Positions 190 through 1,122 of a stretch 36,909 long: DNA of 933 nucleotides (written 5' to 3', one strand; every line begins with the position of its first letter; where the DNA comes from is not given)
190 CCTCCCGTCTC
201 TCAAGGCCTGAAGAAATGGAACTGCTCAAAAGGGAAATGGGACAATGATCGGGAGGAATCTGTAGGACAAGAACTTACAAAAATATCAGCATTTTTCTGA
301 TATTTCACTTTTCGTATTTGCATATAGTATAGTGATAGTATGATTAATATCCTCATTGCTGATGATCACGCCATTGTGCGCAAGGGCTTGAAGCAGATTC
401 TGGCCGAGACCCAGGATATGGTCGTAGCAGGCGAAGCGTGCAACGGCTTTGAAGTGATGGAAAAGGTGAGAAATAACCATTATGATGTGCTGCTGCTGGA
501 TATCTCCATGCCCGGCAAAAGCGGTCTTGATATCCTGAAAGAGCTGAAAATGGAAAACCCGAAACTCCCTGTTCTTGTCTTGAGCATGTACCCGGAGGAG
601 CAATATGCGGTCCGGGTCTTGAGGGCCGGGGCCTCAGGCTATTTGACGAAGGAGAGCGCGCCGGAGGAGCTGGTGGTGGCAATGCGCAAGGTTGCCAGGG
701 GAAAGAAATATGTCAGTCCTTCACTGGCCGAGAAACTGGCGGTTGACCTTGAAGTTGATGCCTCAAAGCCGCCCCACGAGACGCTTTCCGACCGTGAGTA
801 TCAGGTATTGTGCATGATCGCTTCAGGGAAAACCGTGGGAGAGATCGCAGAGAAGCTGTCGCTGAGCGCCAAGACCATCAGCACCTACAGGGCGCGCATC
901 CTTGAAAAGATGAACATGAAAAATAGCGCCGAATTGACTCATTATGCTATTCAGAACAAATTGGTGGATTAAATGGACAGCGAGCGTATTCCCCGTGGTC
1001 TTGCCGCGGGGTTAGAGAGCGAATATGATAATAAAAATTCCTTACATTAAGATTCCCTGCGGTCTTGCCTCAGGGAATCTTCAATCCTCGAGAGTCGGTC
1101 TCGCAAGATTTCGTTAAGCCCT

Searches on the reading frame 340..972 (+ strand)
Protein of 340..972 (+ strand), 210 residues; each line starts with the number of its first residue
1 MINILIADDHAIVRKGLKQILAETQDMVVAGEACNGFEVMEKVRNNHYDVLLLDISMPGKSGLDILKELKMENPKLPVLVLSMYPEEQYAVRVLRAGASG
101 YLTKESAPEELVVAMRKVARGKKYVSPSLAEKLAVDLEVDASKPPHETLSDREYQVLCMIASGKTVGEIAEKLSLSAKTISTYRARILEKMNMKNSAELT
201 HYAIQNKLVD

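Call 42: search_protein_families(library=pfam, proteins=[window:340-972:+], max_evalue=0.0001)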
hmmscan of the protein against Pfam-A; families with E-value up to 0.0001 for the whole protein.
window:340-972:+ (210 aa): 2 families
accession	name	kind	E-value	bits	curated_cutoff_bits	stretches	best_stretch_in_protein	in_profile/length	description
PF00072.30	Response_reg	-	3.3e-31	108.2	30.2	1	4-115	1-110/111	Response regulator receiver domain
PF00196.25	GerE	-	1e-19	70.4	23.5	1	148-203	2-57/57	Bacterial regulatory proteins, luxR family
